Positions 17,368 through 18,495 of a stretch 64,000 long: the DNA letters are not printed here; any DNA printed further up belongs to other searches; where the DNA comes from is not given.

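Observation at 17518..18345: Periplasmic SoxY-SoxZ fusion with an internal GGC carrier cysteine, divergently paired with xoxF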

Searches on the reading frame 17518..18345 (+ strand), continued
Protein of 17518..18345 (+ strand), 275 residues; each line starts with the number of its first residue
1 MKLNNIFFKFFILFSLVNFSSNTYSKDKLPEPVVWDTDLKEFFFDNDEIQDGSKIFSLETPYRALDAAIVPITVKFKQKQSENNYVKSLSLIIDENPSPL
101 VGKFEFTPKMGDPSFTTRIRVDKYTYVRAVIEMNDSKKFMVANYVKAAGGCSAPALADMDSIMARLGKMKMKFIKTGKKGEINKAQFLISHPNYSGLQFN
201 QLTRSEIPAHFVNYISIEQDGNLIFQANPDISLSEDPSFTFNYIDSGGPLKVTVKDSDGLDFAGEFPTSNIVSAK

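Call 53: search_protein_families(library=ncbifam, proteins=[L013:5254-5961:+, L013:5978-6343:+, L013:6371-7345:+, L013:8356-9471:+, L009:7554-8105:+, L009:8173-8787:-, L009:7002-7382:-, L009:9119-9952:+, L013:7367-8209:+, L009:10001-10804:+], max_evalue=0.001)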
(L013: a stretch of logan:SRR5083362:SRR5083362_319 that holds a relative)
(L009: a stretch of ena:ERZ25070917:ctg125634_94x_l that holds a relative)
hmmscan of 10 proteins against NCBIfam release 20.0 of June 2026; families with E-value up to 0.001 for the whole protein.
L013:5254-5961:+ (235 aa): 0 families

L013:5978-6343:+ (121 aa): 0 families

L013:6371-7345:+ (324 aa): 13 families
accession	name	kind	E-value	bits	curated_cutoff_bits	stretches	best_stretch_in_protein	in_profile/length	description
TIGR04559.1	SoxH_rel_PQQ_2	hypoth_equivalog_domain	4.9e-111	370.7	280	1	40-323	2-283/283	quinoprotein relay system zinc metallohydrolase 2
TIGR04558.1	SoxH_rel_PQQ_1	hypoth_equivalog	3.1e-54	184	300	1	43-321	9-281/285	quinoprotein relay system zinc metallohydrolase 1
NF033088.2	bla_subclass_B1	equivalog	5.9e-11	42.4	200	1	40-255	6-203/217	subclass B1 metallo-beta-lactamase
NF012229.1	bla_class_B_core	domain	7.1e-08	32.7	100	1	63-205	14-137/139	metallo-beta-lactamase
TIGR03413.1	GSH_gloB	equivalog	4.3e-06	26.3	200.8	0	78-137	21-74/248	hydroxyacylglutathione hydrolase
NF033087.1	bla_subclass_B2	equivalog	8.3e-06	25.7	240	1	69-254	23-205/221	subclass B2 metallo-beta-lactamase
NF038166.1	blaYEM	exception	2.8e-05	23.9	535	1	70-252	45-224/246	YEM family subclass B2 metallo-beta-lactamase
NF000329.2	bla_B2_CphA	exception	6.3e-05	22.7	500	1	69-252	50-230/253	CphA family subclass B2 metallo-beta-lactamase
NF041758.1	B1_blaCHM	exception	0.00013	21.4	475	0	169-255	140-231/246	CHM family subclass B1 metallo-beta-lactamase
NF047974.1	blaCOR_B1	exception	0.00021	20.6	450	0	13-131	10-125/245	COR family subclass B1 metallo-beta-lactamase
NF038046.1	blaCVI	exception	0.00024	20.7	575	1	17-125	5-102/255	CVI family subclass B2 metallo-beta-lactamase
NF041269.1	bla_B1_long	equivalog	0.00024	20.4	350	1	166-256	110-205/334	subclass B1 metallo-beta-lactamase, long type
NF038003.2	blaPFM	exception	0.00059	19.4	525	0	69-124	47-102/253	PFM family subclass B2 metallo-beta-lactamase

L013:8356-9471:+ (371 aa): 9 families
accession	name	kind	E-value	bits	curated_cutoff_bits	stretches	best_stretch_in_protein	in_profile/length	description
TIGR04559.1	SoxH_rel_PQQ_2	hypoth_equivalog_domain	1.1e-54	185.8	280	1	91-363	7-279/283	quinoprotein relay system zinc metallohydrolase 2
TIGR04558.1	SoxH_rel_PQQ_1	hypoth_equivalog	3.8e-54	183.7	300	1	90-366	10-282/285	quinoprotein relay system zinc metallohydrolase 1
NF033088.2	bla_subclass_B1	equivalog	2.5e-12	46.9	200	1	111-309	27-211/217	subclass B1 metallo-beta-lactamase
NF047975.1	blaPYX_B1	exception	1.1e-11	44.6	473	1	118-309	67-239/245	PYX family subclass B1 metallo-beta-lactamase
NF047964.1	blaMYX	exception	1.6e-10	40.7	520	1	111-308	75-254/261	MYX family subclass B1 metallo-beta-lactamase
NF047974.1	blaCOR_B1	exception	8.6e-10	38.3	450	1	111-305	58-234/245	COR family subclass B1 metallo-beta-lactamase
NF038103.1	blaGMB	exception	1.1e-06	27.9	580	1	226-317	169-259/270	GMB family subclass B1 metallo-beta-lactamase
NF012229.1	bla_class_B_core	domain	6e-06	26.5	100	1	119-249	20-136/139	metallo-beta-lactamase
NF000322.2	blaCcrA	exception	0.00066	19.3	550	1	214-302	134-227/249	CfiA family subclass B1 metallo-beta-lactamase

L009:7554-8105:+ (183 aa): 0 families

L009:8173-8787:- (204 aa): 2 families
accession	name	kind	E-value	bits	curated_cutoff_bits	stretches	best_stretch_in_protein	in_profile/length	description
TIGR03865.1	PQQ_CXXCW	subfamily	2e-60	203.5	128.05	1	42-197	12-167/167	PQQ-dependent catabolism-associated CXXCW motif protein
NF045694.1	seleno_TsoB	exception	1.3e-12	46.6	805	1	131-196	93-160/572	rhodanese/DsbD fusion-like selenoprotein TsoB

L009:7002-7382:- (126 aa): 0 families

L009:9119-9952:+ (277 aa): 9 families
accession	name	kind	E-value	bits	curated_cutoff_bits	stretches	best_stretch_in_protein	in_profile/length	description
TIGR04559.1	SoxH_rel_PQQ_2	hypoth_equivalog_domain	4.2e-110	367.6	280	1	2-277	8-283/283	quinoprotein relay system zinc metallohydrolase 2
TIGR04558.1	SoxH_rel_PQQ_1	hypoth_equivalog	2.5e-54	184.3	300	1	1-275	11-281/285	quinoprotein relay system zinc metallohydrolase 1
NF033088.2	bla_subclass_B1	equivalog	9.4e-10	38.5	200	1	23-209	30-203/217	subclass B1 metallo-beta-lactamase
NF012229.1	bla_class_B_core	domain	2.1e-08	34.5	100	1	16-152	6-130/139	metallo-beta-lactamase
NF033087.1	bla_subclass_B2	equivalog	3.4e-05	23.7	240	1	25-81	23-78/221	subclass B2 metallo-beta-lactamase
NF038046.1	blaCVI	exception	0.00028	20.5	575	1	23-81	44-101/255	CVI family subclass B2 metallo-beta-lactamase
NF012225.0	blaSFH_gen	exception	0.00042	19.8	440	1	25-81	46-101/252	SFH-related subclass B2 metallo-beta-lactamase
NF033574.1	VarG_fam_MBL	equivalog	0.00071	18.8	750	0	25-80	93-147/374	VarG family subclass B1-like metallo-beta-lactamase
NF038003.2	blaPFM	exception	0.00082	18.9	525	0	25-81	47-102/253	PFM family subclass B2 metallo-beta-lactamase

L013:7367-8209:+ (280 aa): 4 families
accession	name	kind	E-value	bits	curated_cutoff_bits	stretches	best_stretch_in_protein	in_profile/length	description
TIGR04557.1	fuse_rel_SoxYZ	equivalog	4.5e-85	284.5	140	1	39-268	1-226/226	quinoprotein dehydrogenase-associated SoxYZ-like carrier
TIGR04488.1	SoxY_true_GGCGG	equivalog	3.6e-23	82.6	125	1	5-155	2-147/149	thiosulfate oxidation carrier protein SoxY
TIGR04490.1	SoxZ_true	equivalog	1.7e-15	56.7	76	1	189-269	13-94/98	thiosulfate oxidation carrier complex protein SoxZ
TIGR04487.1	SoxY_para_1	exception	2e-13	50.4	172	1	5-146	2-134/146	SoxY-related AACIE arm protein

L009:10001-10804:+ (267 aa): 4 families
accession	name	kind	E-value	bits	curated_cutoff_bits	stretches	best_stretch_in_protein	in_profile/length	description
TIGR04557.1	fuse_rel_SoxYZ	equivalog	3.1e-86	288.3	140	1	29-257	1-226/226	quinoprotein dehydrogenase-associated SoxYZ-like carrier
TIGR04488.1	SoxY_true_GGCGG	equivalog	8.1e-20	71.7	125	1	9-144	19-147/149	thiosulfate oxidation carrier protein SoxY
TIGR04490.1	SoxZ_true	equivalog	1.2e-15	57.2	76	1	177-258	12-94/98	thiosulfate oxidation carrier complex protein SoxZ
TIGR04487.1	SoxY_para_1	exception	1.3e-15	57.5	172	1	27-134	31-133/146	SoxY-related AACIE arm protein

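Call 54: fold_search(model_id=the predicted structure, library=pdb)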
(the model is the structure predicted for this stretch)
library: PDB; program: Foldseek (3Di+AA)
matches with E <= 10: 1899; with E <= 0.001: 416
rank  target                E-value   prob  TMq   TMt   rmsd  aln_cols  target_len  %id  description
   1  2ox5_Y                1.7e-06  1.00  0.36  0.82   2.4       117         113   28  The SoxYZ complex of Paracoccus pantotrophus (released 2007-05-22)
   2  2ox5_B                4.5e-06  1.00  0.35  0.83   2.2       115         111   29  The SoxYZ complex of Paracoccus pantotrophus (released 2007-05-22)
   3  4uwq_K                5.0e-06  1.00  0.35  0.74   2.7       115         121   25  Crystal structure of the disulfide-linked complex of the thiosulfodyrolase SoxB with the carrier-protein SoxYZ from Th (released 2015-12-09)
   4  2oxg_B                5.3e-06  1.00  0.35  0.84   2.2       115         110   29  The SoxYZ Complex of Paracoccus pantotrophus (released 2007-05-22)
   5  2oxg_Y                5.3e-06  1.00  0.35  0.82   2.2       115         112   29  The SoxYZ Complex of Paracoccus pantotrophus (released 2007-05-22)
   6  1v8h_A                6.8e-06  1.00  0.33  0.80   2.0       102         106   24  Crystal structure of TT0351 protein from Thermus thermophilus HB8 (released 2005-01-18)
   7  2oxh_Y                7.2e-06  1.00  0.35  0.83   2.1       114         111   28  The SOXYZ Complex of Paracoccus Pantotrophus (released 2007-05-22)
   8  2oxh_F                8.0e-06  1.00  0.35  0.81   2.1       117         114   27  The SOXYZ Complex of Paracoccus Pantotrophus (released 2007-05-22)
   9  2oxg_F                8.4e-06  1.00  0.35  0.82   2.1       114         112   28  The SoxYZ Complex of Paracoccus pantotrophus (released 2007-05-22)
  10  2ox5_F                9.9e-06  1.00  0.35  0.82   2.2       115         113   29  The SoxYZ complex of Paracoccus pantotrophus (released 2007-05-22)
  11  2ox5_A                1.1e-05  1.00  0.34  0.83   1.9       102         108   28  The SoxYZ complex of Paracoccus pantotrophus (released 2007-05-22)
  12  2oxg_D                1.5e-05  1.00  0.35  0.81   2.3       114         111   28  The SoxYZ Complex of Paracoccus pantotrophus (released 2007-05-22)
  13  4g80_A                1.8e-05  1.00  0.23  0.28  17.4       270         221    8  Crystal structure of voltage sensing domain of Ci-VSP with fragment antibody (WT, 3.8 A) (released 2014-02-05)
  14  2oxg_C                2.2e-05  1.00  0.32  0.83   2.8       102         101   29  The SoxYZ Complex of Paracoccus pantotrophus (released 2007-05-22)
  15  2oxh_D                2.2e-05  1.00  0.35  0.83   2.1       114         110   28  The SOXYZ Complex of Paracoccus Pantotrophus (released 2007-05-22)
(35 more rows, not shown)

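Call 68: find_related_loci(query=A2, collection=metagenome_contigs, flank=10000)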
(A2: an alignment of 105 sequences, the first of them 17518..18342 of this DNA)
Query A2 (275 aa) in metagenome_contigs; peptide patterns used: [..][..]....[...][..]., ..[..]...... (x = any residue, [..] = any of these).
600 stretches matched a pattern (row limit reached: there are more); 588 encode a relative of the query (tblastn E <= 1e-3); the best 80 are kept; 80 distinct loci.
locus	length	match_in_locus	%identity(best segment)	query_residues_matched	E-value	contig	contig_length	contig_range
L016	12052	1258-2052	68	10-275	6e-125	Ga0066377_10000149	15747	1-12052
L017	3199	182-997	68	5-275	1e-127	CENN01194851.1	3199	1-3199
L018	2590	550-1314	70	21-275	5e-129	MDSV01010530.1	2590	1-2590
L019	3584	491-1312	62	1-273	5e-120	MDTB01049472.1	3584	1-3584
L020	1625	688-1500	62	3-273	9e-126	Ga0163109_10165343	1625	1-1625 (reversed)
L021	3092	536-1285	66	23-272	9e-120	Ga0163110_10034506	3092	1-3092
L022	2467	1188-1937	66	23-272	1e-121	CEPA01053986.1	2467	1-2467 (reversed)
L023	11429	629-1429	57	7-275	1e-101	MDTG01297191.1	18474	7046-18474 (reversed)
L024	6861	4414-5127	49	38-274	7e-75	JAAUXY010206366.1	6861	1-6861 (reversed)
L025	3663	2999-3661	52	38-257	8e-75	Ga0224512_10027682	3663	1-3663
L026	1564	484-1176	45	38-267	2e-73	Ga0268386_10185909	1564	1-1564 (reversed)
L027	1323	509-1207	50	31-262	2e-74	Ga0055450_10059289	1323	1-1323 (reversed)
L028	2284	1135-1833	47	38-269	2e-71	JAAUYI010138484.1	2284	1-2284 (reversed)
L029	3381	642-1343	45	34-267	8e-70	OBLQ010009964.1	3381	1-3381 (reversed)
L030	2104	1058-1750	46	39-268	3e-71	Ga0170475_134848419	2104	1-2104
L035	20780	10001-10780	40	1-266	5e-66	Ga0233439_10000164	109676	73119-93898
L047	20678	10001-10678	44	33-257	7e-62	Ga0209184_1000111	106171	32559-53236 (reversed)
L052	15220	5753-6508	42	1-257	4e-61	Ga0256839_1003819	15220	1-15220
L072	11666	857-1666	38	4-266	1e-59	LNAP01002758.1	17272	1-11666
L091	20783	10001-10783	41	4-265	2e-58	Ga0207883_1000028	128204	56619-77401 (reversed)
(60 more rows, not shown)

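Call 72: search_protein_families(library=pfam, proteins=[L035:6264-7964:-, L035:8147-9052:+, L035:8953-9981:+, L035:10834-11505:+, L035:11630-12106:+, L035:12590-13369:-, L091:5774-6982:+, L091:8052-8642:+, L091:11005-12153:+, L091:14250-15572:-], max_evalue=0.001)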
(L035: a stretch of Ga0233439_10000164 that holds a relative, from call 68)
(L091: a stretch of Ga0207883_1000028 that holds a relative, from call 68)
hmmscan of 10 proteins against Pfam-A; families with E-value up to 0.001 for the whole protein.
L035:6264-7964:- (566 aa): 4 families
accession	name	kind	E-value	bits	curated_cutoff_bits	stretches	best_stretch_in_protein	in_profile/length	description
PF01512.22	Complex1_51K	-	2.8e-38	131.6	31.2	1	213-376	2-148/150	Nuo51 FMN-binding domain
PF01257.25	2Fe-2S_thioredx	-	1.3e-25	90.3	24.8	1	35-170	4-143/145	Thioredoxin-like [2Fe-2S] ferredoxin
PF10589.14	NADH_4Fe-4S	-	5.2e-23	81.2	23.5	1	489-563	2-82/85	NADH-ubiquinone oxidoreductase-F iron-sulfur binding region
PF10531.15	SLBB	-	8.3e-06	26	27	1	402-449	3-53/55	SLBB domain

L035:8147-9052:+ (301 aa): 2 families
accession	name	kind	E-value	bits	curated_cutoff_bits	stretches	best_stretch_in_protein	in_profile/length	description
PF03466.25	LysR_substrate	-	4.7e-34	118.1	28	1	91-295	5-206/209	LysR substrate binding domain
PF00126.33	HTH_1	-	8.1e-16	58.2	26.6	1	5-63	2-60/60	Bacterial regulatory helix-turn-helix protein, lysR family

L035:8953-9981:+ (342 aa): 1 family
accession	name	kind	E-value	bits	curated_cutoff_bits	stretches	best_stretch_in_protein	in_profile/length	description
PF00753.33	Lactamase_B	-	8.6e-23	81.7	22.7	1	88-270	6-196/196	Metallo-beta-lactamase superfamily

L035:10834-11505:+ (223 aa): 2 families
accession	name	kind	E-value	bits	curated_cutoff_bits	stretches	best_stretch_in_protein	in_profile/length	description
PF06026.20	Rib_5-P_isom_A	-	2.3e-53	180.8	26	1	49-216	2-170/173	Ribose 5-phosphate isomerase A (phosphoriboisomerase A)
PF00455.28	DeoRC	-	4.4e-06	27.2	31.8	1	2-55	4-54/160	DeoR C terminal sensor domain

L035:11630-12106:+ (158 aa): 2 families
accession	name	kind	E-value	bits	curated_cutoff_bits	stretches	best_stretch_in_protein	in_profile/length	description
PF00578.27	AhpC-TSA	-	7.4e-35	120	26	1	5-132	2-122/124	AhpC/TSA family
PF08534.16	Redoxin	-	7.1e-21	75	26.6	1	4-147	2-147/148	Redoxin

L035:12590-13369:- (259 aa): 1 family
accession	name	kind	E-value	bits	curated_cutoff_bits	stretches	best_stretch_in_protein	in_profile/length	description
PF01507.26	PAPS_reduct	-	6.4e-50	170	22.5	1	52-229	1-174/175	Phosphoadenosine phosphosulfate reductase domain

L091:5774-6982:+ (402 aa): 1 family
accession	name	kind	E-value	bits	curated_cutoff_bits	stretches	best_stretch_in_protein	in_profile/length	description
PF05940.17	NnrS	-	4.7e-112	375.4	28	1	16-396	1-371/371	NnrS protein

L091:8052-8642:+ (196 aa): 3 families
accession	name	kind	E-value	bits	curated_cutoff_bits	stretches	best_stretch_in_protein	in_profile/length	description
PF16925.10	TetR_C_13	-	1.2e-16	61.5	27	1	81-187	1-107/109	Tetracyclin repressor-like, C-terminal domain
PF21993.1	TetR_C_13_2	-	4.9e-10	40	27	1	83-187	3-102/103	Transcriptional regulator LmrA/YxaF-like, C-terminal domain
PF00440.29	TetR_N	-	1.1e-08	35.1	24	1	12-54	1-43/47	Bacterial regulatory proteins, tetR family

L091:11005-12153:+ (382 aa): 1 family
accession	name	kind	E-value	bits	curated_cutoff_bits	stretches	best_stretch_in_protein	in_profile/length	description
PF00266.25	Aminotran_5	-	6.4e-79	266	21.5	1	7-370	1-370/371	Aminotransferase class-V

L091:14250-15572:- (440 aa): 4 families
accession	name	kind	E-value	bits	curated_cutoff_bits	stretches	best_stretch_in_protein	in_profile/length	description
PF01243.27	PNPOx_N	-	1.9e-08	35.2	28.1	1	58-150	5-82/120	Pyridoxamine 5'-phosphate oxidase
PF22290.1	DmmA-like_N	-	8.9e-06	26.6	33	1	322-434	15-124/124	Dimethylamine monooxygenase subunit DmmA-like, N-terminal domain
PF00970.30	FAD_binding_6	-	1.1e-05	26.1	21.1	1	222-316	3-94/99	Oxidoreductase FAD-binding domain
PF00175.26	NAD_binding_1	-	0.00015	22.8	22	1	330-421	1-108/109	Oxidoreductase NAD-binding domain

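Call 86: find_related_loci(query=A2, collection=viral_contigs, flank=8000)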
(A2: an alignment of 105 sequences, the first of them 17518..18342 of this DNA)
Query A2 (275 aa) in viral_contigs; peptide patterns used: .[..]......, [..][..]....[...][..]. (x = any residue, [..] = any of these).
128 stretches matched a pattern; 37 encode a relative of the query (tblastn E <= 1e-3); 37 distinct loci.
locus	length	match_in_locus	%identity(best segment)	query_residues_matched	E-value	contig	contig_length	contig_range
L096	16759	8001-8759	40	7-262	8e-52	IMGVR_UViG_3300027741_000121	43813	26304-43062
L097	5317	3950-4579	39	35-262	3e-42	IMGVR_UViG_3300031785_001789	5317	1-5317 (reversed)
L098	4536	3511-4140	40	35-262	1e-41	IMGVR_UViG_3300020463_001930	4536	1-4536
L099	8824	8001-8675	35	39-266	8e-42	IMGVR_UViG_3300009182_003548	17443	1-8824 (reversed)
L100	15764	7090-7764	35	39-266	8e-42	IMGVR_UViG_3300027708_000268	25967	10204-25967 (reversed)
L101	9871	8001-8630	39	35-262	2e-39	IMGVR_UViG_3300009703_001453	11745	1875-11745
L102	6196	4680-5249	39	35-239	1e-39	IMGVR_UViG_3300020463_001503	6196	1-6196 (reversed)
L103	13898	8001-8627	37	35-263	3e-38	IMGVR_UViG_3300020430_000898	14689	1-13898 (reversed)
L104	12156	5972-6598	37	35-263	3e-38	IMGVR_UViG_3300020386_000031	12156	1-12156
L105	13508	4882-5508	37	35-263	4e-38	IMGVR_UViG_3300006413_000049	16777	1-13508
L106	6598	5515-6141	37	35-263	1e-37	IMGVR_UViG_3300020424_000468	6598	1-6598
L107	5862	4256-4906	37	35-259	2e-37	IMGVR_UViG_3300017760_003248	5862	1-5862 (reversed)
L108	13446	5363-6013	37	35-259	2e-37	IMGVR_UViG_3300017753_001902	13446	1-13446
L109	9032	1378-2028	37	35-259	8e-37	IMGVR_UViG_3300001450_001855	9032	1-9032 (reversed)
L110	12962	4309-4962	35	3-239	2e-36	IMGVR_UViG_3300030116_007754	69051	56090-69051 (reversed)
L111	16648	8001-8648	36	35-258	2e-35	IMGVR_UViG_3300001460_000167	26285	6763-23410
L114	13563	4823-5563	31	1-262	4e-34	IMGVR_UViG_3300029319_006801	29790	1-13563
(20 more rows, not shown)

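Call 92: search_protein_families(library=phrogs, proteins=[L111:165-2105:+, L111:3976-4482:+, L111:4479-5336:+, L111:6047-6736:+, L111:8684-9388:+, L111:10449-11213:+, L111:12970-13854:+, L111:13904-14797:+, L111:15531-16631:-, L111:7935-8681:+], max_evalue=0.00001)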
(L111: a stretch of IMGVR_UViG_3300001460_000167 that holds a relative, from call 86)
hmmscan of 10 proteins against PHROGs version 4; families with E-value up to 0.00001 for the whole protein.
L111:165-2105:+ (646 aa): 1 family
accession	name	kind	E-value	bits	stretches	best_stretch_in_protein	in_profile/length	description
phrog_367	-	DNA, RNA and nucleotide metabolism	2.1e-189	632.1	1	7-646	31-697/701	ribonucleotide reductase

L111:3976-4482:+ (168 aa): 1 family
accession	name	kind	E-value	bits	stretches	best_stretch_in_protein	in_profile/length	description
phrog_23114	-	unknown function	9.8e-06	26.7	0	45-140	13-110/120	-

L111:4479-5336:+ (285 aa): 2 families
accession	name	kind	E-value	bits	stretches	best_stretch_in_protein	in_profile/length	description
phrog_107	-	DNA, RNA and nucleotide metabolism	4.3e-55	188.8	1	1-285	121-406/542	exonuclease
phrog_32545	-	unknown function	2.7e-06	28.2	1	36-149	38-145/186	-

L111:6047-6736:+ (229 aa): 3 families
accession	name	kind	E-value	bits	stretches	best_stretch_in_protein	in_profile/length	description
phrog_938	-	lysis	4.3e-19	68.1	1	83-229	46-171/2185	endolysin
phrog_14642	-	lysis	3.2e-11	44.1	1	85-136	98-149/215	endolysin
phrog_15649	-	lysis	5.3e-06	25.7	1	67-153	209-294/1079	endolysin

L111:8684-9388:+ (234 aa): 4 families
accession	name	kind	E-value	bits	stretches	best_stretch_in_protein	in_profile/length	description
phrog_170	-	other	1.6e-90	304.8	1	2-231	60-281/323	PhoH-like phosphate starvation-inducible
phrog_2765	-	other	1.5e-41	143.6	1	3-217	220-433/443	PhoH-like phosphate starvation-inducible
phrog_2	-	head and packaging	7.9e-09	35.8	1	11-175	261-400/807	terminase large subunit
phrog_325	-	DNA, RNA and nucleotide metabolism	4.4e-06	26.2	0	17-52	470-509/986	Dda-like helicase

L111:10449-11213:+ (254 aa): 6 families
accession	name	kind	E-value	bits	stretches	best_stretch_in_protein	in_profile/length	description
phrog_298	-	DNA, RNA and nucleotide metabolism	1.5e-69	235.6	1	12-241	30-266/293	exonuclease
phrog_1706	-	DNA, RNA and nucleotide metabolism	1.7e-13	51.7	1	74-215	78-195/293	CRISPR/Cas system associated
phrog_3953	-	DNA, RNA and nucleotide metabolism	4.8e-10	40.4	1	62-205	21-149/186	exonuclease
phrog_466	-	DNA, RNA and nucleotide metabolism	1.4e-07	32.2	1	78-187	209-316/446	exonuclease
phrog_69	-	DNA, RNA and nucleotide metabolism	2.8e-06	27.6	1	78-202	118-260/501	exonuclease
phrog_2139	-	DNA, RNA and nucleotide metabolism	9.3e-06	25.9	0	23-204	9-192/330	exonuclease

L111:12970-13854:+ (294 aa): 1 family
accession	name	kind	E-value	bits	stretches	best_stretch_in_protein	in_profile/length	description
phrog_30607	-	unknown function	3.4e-52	178.6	1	4-292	7-293/296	-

L111:13904-14797:+ (297 aa): 2 families
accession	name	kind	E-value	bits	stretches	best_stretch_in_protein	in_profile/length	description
phrog_224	-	DNA, RNA and nucleotide metabolism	3e-114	383.2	1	1-295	1-317/318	single strand DNA binding protein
phrog_1764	-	unknown function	1.2e-44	154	1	30-284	25-278/391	unknown function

L111:15531-16631:- (366 aa): 6 families
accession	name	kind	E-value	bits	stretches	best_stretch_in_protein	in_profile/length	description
phrog_58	-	tail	3.3e-15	56.6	1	6-196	712-961/1544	tail length tape measure protein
phrog_4200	-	tail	9.4e-11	41.9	1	39-237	435-612/732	tail length tape measure protein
phrog_991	-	tail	3.3e-10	39.2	1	39-206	597-803/1966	tail length tape measure protein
phrog_1272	-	tail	7.9e-09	34.8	1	39-190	692-841/1606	tail length tape measure protein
phrog_4070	-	tail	1e-07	31.5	1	77-202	254-381/989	tail length tape measure protein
phrog_971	-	lysis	2.8e-07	30.6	1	44-255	611-825/1338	endolysin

L111:7935-8681:+ (248 aa): 0 families

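Call 95: search_dna_similar(query=window:17518-18342:+, collection=phages, mode=protein, max_evalue=0.00001, max_rows=25)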
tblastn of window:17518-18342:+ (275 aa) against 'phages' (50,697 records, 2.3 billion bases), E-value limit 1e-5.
No match.
